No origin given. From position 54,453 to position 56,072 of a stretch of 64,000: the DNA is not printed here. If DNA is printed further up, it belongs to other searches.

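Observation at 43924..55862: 12-gene minus-strand operon combining IorAB, a second three-subunit OFOR, a LeuA-like lyase/synthase, LeuCD-like dehydratase, CoA-transferase, hydratase and SDR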

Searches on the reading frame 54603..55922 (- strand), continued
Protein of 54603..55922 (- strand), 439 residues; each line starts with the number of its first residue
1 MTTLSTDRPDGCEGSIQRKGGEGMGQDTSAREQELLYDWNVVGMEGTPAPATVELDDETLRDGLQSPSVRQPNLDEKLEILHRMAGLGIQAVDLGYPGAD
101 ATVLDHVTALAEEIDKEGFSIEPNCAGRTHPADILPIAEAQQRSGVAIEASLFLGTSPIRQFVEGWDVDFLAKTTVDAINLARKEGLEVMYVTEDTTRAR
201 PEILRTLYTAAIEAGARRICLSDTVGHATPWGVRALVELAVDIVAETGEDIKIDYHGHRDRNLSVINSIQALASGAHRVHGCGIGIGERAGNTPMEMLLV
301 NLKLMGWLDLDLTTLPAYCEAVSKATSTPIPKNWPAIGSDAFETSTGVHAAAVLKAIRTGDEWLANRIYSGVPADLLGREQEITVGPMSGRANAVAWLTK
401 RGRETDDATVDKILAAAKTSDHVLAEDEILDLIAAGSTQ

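Call 47: search_solved_structures(query=window:54603-55853:-, max_evalue=1e-15, show_alignments=4)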
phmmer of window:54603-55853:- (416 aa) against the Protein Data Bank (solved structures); distinct sequences matched with E-value up to 1e-15: 10.
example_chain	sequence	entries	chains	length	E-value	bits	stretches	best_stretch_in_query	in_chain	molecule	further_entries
6ktq_A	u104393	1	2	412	1.1e-32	116.9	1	31-402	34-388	Homocitrate synthase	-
3rmj_A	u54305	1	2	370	5.8e-31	111.2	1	31-338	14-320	2-isopropylmalate synthase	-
3eeg_A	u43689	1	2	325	5.4e-24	88.3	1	33-334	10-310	2-isopropylmalate synthase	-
6e1j_A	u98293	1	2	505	8.3e-24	87.7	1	25-394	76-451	2-isopropylmalate synthase, A genome specific 1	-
3ewb_X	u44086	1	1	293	6e-23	84.8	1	30-310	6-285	2-isopropylmalate synthase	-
4ov4_A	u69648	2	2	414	7.6e-22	81.2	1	26-395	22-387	2-isopropylmalate synthase | isopropylmalate synthase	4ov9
3ivs_A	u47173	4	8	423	9e-22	80.9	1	34-332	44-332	Homocitrate synthase, mitochondrial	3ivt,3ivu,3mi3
3a9i_A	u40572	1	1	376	9e-20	74.4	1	33-330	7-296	Homocitrate synthase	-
2ztj_A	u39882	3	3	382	9.5e-20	74.3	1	33-330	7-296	Homocitrate synthase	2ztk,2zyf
3ble_A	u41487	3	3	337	4.1e-19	72.2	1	155-329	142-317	Citramalate synthase from Leptospira interrogans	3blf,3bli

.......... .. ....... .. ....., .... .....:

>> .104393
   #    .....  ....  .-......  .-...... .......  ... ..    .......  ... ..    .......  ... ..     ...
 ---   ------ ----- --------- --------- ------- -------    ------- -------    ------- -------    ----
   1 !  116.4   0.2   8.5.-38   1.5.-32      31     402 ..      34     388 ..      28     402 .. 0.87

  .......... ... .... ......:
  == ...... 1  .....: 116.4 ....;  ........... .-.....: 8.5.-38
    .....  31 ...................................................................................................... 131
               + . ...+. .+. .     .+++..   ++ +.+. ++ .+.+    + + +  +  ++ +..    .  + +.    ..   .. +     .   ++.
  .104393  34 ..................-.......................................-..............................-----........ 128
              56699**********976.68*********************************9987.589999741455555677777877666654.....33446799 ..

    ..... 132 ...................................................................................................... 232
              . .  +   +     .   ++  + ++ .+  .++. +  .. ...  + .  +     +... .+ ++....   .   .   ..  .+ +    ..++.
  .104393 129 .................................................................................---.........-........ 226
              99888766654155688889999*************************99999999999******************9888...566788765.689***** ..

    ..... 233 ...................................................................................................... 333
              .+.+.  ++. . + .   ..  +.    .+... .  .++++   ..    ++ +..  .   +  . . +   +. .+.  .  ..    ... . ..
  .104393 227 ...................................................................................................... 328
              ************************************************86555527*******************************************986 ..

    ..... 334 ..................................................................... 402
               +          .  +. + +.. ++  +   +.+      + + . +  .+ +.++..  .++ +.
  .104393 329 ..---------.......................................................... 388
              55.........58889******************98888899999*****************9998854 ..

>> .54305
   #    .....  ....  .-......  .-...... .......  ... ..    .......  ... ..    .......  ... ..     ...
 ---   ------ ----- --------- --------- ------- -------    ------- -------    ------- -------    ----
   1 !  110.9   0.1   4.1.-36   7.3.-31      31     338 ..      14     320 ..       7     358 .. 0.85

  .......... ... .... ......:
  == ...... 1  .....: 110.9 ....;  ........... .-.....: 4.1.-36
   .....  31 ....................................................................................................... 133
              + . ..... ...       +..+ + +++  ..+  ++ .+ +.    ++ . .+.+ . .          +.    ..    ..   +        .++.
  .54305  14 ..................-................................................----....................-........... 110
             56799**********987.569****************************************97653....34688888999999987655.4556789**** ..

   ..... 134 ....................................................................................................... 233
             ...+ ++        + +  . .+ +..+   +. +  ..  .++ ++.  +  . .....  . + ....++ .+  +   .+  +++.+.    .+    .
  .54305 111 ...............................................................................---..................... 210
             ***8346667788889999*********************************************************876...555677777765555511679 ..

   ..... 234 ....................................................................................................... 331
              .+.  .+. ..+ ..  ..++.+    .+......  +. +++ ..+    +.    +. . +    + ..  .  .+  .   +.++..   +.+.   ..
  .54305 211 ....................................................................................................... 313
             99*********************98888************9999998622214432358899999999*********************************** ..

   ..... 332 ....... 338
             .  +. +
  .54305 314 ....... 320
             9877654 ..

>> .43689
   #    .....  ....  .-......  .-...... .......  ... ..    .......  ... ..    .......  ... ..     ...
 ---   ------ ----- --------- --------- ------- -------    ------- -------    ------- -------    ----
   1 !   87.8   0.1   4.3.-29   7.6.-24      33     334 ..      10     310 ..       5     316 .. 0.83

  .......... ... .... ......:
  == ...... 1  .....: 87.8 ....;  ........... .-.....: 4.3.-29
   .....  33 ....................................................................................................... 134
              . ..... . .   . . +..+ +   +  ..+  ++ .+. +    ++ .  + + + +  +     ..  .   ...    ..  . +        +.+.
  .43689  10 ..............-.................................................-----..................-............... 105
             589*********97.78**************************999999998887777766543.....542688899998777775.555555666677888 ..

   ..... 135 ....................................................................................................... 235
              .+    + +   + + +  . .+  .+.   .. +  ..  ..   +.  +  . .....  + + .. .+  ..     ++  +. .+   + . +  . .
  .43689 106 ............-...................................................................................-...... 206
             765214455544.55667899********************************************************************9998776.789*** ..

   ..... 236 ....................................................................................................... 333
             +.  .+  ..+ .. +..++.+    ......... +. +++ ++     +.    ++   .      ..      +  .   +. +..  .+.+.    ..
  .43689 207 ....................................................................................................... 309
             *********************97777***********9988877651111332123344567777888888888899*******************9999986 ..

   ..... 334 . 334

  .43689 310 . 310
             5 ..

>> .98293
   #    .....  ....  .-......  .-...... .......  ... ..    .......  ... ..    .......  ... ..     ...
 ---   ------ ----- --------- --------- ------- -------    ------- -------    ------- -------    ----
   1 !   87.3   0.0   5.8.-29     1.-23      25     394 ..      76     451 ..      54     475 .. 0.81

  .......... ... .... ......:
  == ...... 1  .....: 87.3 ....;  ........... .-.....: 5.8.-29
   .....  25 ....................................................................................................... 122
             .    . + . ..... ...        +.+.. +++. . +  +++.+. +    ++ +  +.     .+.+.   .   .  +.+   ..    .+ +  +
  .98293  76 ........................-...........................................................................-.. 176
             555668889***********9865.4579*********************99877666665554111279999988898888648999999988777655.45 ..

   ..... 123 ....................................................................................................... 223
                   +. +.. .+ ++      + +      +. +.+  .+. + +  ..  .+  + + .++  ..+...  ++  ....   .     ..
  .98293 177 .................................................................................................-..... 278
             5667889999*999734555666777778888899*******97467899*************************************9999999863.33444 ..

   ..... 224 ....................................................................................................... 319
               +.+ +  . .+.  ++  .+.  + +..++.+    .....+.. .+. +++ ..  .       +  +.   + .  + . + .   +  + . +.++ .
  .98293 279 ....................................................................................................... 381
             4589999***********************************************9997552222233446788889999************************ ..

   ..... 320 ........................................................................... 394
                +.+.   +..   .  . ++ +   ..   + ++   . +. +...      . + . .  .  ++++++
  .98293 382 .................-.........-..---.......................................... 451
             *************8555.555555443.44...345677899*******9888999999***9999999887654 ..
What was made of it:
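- On Homocitrate synthase: Ala103 and Met167 align with the His and Arg of S. acidocaldarius HCS 6ktq (call 47).
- It has no regulatory domain and lacks the homocitrate-synthase determinants (call 47).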
